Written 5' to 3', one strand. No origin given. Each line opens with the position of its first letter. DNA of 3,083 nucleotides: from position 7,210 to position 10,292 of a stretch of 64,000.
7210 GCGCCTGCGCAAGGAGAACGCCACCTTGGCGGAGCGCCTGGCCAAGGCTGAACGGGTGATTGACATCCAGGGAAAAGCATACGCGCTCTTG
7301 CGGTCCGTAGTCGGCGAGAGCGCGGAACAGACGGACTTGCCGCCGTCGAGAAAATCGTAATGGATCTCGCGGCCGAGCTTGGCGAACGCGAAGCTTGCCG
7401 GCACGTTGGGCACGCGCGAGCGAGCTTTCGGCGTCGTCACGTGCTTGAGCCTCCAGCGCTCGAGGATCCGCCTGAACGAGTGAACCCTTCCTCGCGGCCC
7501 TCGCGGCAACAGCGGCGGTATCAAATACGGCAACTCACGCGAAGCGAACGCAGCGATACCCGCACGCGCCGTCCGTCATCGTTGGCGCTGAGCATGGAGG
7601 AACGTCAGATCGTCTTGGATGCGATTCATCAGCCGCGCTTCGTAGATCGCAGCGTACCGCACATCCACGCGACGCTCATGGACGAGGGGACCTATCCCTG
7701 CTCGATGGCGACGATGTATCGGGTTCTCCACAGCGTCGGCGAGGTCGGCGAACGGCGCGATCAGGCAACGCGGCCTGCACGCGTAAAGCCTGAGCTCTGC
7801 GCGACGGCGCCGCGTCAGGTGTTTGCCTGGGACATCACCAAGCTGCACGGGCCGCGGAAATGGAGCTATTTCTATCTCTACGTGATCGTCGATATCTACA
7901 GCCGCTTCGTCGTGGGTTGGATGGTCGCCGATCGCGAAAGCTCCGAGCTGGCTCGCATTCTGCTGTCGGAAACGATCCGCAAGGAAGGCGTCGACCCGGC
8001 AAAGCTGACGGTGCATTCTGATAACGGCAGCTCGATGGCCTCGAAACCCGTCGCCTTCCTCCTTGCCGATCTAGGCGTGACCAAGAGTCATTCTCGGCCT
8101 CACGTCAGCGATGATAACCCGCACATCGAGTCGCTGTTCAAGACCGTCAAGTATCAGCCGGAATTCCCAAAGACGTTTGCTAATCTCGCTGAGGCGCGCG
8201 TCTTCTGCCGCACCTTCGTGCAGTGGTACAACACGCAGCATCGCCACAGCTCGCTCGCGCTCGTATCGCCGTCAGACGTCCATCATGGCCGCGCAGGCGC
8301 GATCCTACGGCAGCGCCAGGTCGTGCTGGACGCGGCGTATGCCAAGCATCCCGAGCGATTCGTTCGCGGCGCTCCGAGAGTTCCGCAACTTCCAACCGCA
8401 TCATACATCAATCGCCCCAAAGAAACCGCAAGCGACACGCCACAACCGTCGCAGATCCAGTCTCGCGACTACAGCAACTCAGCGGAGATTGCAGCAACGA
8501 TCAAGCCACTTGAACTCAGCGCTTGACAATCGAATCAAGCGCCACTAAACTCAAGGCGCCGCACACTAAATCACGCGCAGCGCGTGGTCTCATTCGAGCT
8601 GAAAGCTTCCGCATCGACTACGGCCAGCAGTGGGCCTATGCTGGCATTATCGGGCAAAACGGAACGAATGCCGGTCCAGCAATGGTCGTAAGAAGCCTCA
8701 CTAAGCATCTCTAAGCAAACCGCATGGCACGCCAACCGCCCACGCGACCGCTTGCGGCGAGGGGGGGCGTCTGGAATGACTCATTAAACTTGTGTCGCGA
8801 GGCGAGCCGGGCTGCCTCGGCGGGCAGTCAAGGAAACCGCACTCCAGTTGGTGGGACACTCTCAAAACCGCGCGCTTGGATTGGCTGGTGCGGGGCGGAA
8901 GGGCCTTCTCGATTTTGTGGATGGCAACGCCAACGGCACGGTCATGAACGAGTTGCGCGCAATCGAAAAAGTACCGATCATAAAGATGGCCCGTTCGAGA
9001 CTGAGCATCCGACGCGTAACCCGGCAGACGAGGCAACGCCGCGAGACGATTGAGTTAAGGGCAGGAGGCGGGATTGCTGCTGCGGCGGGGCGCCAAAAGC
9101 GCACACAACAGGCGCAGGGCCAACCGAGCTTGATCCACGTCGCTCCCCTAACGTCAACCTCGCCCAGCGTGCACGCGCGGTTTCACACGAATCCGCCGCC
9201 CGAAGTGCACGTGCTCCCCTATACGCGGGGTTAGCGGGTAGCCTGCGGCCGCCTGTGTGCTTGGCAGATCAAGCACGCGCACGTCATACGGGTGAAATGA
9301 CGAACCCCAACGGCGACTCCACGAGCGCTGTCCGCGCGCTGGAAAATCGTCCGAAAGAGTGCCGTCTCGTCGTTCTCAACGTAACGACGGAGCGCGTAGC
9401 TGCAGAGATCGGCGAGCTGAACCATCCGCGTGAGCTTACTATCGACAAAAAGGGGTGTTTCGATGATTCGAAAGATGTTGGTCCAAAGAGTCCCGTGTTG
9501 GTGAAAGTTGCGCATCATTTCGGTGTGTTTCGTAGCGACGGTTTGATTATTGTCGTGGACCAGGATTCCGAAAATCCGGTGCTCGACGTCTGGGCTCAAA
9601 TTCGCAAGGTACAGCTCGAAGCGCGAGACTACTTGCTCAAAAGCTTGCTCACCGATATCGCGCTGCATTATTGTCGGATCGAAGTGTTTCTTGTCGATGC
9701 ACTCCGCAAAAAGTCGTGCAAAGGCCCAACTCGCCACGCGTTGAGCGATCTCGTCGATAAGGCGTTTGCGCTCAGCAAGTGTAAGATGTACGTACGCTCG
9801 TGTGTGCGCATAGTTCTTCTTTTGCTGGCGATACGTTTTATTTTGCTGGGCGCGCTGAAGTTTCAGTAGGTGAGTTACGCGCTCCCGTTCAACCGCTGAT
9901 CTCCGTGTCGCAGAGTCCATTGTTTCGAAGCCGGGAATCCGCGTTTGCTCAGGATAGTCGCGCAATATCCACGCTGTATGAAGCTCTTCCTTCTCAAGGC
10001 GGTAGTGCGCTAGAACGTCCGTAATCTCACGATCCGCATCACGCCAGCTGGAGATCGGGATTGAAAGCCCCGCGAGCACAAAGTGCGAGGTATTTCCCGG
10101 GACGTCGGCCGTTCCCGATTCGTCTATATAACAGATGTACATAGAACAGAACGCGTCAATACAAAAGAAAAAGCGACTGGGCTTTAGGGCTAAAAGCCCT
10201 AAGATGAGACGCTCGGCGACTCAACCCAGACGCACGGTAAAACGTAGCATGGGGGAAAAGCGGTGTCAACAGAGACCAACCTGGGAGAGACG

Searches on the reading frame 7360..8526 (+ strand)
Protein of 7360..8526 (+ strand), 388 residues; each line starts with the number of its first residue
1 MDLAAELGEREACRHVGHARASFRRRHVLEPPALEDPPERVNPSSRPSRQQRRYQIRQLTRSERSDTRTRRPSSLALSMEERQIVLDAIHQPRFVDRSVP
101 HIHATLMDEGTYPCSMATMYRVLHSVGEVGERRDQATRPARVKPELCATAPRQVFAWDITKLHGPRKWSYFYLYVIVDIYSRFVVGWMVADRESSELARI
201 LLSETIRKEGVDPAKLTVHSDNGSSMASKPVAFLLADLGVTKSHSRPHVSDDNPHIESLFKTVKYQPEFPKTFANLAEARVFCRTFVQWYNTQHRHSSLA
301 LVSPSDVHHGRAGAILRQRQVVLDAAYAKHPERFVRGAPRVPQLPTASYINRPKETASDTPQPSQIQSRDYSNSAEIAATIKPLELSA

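Call 3: search_protein_families(library=pfam, proteins=[window:7360-8526:+], max_evalue=0.01)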
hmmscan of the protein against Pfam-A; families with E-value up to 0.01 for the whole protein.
window:7360-8526:+ (388 aa): 4 families
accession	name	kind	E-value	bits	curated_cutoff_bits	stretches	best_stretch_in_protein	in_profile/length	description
PF00665.32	rve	-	5.6e-20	71.9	32.6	1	149-248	2-100/102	Integrase core domain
PF13683.12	rve_3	-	9.4e-16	57.8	26.5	1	239-304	2-67/67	Integrase core domain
PF13333.12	rve_2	-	0.0063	17.1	22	0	257-304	1-48/56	Integrase core domain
PF13610.12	DDE_Tnp_IS240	-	0.0068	17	27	0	171-288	18-131/139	DDE domain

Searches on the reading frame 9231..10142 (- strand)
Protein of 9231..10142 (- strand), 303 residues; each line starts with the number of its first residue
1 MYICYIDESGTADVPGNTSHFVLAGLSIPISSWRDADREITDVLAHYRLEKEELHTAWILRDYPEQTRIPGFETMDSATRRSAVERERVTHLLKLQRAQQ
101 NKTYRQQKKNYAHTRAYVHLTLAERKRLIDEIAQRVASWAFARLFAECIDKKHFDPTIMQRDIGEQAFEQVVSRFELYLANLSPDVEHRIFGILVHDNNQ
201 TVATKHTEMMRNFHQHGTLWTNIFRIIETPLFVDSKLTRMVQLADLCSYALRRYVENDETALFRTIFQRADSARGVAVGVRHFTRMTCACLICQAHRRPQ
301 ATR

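Call 3: search_protein_families(library=pfam, proteins=[window:9231-10142:-], max_evalue=0.01)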
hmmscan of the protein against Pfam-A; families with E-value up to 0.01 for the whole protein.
window:9231-10142:- (303 aa): 1 family
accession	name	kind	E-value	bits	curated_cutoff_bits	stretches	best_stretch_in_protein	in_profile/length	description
PF12686.12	DUF3800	-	8e-17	62.8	21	1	3-254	1-149/149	Protein of unknown function (DUF3800)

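Call 4: search_protein_families(library=ncbifam, proteins=[window:9231-10142:-], max_evalue=0.01)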
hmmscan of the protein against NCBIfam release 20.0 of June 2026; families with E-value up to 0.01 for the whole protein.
window:9231-10142:- (303 aa): 0 families

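Call 5: search_protein_families(library=padloc, proteins=[window:9231-10142:-], max_evalue=0.01)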
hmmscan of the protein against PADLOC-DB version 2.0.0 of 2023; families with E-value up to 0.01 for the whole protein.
window:9231-10142:- (303 aa): 0 families
